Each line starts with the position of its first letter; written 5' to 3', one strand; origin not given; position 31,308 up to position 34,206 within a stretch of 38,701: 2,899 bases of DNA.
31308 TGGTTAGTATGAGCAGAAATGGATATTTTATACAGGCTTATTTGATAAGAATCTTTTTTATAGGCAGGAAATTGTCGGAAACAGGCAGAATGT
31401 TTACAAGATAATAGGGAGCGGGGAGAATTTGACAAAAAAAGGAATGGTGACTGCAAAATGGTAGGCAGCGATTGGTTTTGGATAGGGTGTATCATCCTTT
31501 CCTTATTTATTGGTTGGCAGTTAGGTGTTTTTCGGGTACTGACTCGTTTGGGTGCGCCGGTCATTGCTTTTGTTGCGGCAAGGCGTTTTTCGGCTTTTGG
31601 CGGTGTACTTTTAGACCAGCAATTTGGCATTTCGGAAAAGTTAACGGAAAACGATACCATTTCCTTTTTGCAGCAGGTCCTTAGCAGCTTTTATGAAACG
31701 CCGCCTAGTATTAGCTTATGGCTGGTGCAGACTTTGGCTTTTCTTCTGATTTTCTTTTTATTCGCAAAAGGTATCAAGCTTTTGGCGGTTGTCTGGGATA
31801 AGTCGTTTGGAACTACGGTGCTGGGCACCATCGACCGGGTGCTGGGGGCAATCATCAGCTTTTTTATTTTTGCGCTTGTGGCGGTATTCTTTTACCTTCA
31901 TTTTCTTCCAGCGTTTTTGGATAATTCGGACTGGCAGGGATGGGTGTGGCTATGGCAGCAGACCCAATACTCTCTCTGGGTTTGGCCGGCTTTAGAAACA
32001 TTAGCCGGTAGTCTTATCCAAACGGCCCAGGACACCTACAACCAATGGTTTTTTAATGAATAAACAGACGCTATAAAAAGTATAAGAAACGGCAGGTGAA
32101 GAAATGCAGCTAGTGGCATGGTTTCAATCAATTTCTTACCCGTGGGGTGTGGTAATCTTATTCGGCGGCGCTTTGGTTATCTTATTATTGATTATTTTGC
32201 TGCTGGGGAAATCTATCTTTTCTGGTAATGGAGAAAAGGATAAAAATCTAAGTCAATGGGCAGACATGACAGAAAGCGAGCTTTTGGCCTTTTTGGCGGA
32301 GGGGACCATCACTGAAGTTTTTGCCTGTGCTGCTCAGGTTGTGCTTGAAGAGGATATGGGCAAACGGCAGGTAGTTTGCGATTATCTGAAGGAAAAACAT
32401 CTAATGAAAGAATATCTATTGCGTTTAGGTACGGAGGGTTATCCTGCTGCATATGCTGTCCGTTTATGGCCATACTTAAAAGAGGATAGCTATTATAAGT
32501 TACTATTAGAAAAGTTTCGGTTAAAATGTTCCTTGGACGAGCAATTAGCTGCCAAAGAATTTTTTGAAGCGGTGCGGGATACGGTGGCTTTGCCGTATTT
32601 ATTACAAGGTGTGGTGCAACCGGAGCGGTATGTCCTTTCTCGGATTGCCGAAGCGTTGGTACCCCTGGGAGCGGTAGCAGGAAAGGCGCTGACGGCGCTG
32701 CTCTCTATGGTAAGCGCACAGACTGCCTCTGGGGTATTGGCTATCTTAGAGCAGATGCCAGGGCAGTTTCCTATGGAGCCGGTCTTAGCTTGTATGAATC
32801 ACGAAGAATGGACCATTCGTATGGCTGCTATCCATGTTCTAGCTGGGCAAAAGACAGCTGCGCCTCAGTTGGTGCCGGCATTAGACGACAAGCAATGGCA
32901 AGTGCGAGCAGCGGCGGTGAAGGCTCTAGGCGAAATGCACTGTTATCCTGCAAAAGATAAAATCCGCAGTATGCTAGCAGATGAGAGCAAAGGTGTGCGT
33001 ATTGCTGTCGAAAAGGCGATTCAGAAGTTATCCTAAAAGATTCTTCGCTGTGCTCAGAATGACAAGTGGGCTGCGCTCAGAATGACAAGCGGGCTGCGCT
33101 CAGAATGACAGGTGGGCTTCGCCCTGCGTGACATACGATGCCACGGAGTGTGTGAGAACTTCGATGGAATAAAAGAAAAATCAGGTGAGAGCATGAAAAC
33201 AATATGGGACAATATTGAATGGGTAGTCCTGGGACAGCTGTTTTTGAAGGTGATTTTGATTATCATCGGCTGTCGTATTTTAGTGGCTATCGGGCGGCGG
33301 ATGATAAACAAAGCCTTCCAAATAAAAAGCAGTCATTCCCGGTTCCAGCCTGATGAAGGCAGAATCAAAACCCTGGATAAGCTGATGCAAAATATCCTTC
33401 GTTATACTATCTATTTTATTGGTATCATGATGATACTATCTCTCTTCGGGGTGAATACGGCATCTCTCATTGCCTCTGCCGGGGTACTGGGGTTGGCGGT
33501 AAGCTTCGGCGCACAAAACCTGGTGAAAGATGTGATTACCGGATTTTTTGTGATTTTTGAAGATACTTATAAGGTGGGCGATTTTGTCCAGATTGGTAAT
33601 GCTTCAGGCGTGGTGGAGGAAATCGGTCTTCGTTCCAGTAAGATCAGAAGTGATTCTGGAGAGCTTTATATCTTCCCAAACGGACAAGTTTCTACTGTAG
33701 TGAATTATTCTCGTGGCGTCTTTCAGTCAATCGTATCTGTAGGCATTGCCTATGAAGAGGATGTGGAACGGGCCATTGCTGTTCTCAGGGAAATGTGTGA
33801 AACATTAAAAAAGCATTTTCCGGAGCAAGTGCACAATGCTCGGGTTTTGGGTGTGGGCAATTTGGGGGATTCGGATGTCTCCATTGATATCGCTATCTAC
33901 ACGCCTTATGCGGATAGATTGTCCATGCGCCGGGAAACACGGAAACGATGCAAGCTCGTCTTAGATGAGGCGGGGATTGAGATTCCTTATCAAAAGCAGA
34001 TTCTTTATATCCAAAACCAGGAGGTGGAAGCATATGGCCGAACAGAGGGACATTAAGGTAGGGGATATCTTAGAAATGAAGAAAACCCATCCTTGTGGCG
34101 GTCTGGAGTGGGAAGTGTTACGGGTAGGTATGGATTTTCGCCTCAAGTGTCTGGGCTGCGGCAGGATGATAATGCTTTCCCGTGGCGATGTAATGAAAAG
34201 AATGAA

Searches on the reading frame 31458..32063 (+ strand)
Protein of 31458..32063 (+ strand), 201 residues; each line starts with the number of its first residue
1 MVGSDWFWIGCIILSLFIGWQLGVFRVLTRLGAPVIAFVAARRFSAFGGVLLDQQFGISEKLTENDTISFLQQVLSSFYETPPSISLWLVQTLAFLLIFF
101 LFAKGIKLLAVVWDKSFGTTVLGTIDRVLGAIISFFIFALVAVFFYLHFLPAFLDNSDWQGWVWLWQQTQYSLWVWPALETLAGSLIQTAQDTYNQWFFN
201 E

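Call 69: search_protein_families(library=pfam, proteins=[window:31458-32063:+], max_evalue=0.00001)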
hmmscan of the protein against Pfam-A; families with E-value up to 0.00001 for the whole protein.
window:31458-32063:+ (201 aa): 1 family
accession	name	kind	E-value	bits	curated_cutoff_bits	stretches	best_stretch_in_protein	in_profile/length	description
PF02674.22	Colicin_V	-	1.7e-10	41.5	29.3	1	5-157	2-125/144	Colicin V production protein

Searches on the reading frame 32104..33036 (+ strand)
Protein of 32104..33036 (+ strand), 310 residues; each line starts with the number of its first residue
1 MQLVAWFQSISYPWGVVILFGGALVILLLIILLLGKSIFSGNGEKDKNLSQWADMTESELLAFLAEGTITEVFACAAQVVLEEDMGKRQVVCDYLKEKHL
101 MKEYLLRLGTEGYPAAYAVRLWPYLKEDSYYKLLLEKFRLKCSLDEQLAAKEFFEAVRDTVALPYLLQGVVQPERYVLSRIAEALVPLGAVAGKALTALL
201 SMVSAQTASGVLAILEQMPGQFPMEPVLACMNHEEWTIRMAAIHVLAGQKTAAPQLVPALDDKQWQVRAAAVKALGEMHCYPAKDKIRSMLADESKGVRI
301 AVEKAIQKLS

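Call 69: search_protein_families(library=pfam, proteins=[window:32104-33036:+], max_evalue=0.00001)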
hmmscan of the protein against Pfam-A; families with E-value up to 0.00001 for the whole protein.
window:32104-33036:+ (310 aa): 2 families
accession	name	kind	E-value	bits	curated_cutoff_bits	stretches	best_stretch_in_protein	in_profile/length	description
PF13646.12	HEAT_2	-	4.1e-13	49.9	27.7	1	225-306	2-87/88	HEAT repeats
PF02985.28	HEAT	-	3.3e-12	45.9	23.5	0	254-278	3-27/31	HEAT repeat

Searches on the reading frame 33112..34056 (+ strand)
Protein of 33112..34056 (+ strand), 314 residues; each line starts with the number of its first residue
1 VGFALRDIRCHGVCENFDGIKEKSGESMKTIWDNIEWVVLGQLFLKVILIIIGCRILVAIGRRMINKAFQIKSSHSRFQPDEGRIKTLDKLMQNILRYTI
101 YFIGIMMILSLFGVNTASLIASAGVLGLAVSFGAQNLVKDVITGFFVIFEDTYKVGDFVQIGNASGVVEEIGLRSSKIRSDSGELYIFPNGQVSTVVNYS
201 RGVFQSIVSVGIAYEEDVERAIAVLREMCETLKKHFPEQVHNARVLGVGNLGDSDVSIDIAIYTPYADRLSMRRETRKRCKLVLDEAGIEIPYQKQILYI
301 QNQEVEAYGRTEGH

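Call 69: search_protein_families(library=pfam, proteins=[window:33112-34056:+], max_evalue=0.00001)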
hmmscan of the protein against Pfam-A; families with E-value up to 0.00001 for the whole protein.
window:33112-34056:+ (314 aa): 3 families
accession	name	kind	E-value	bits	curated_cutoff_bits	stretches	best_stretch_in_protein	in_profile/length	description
PF00924.24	MS_channel_2nd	-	2.5e-19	69.6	20.2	1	136-201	1-68/68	Mechanosensitive ion channel, beta-domain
PF21088.3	MS_channel_1st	-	1.1e-14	54.5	23.1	1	94-135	1-42/42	Mechanosensitive ion channel, transmembrane helices 2/3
PF21082.3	MS_channel_3rd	-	7.6e-07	29.9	21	1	208-291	3-88/88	Mechanosensitive ion channel MscS, C-terminal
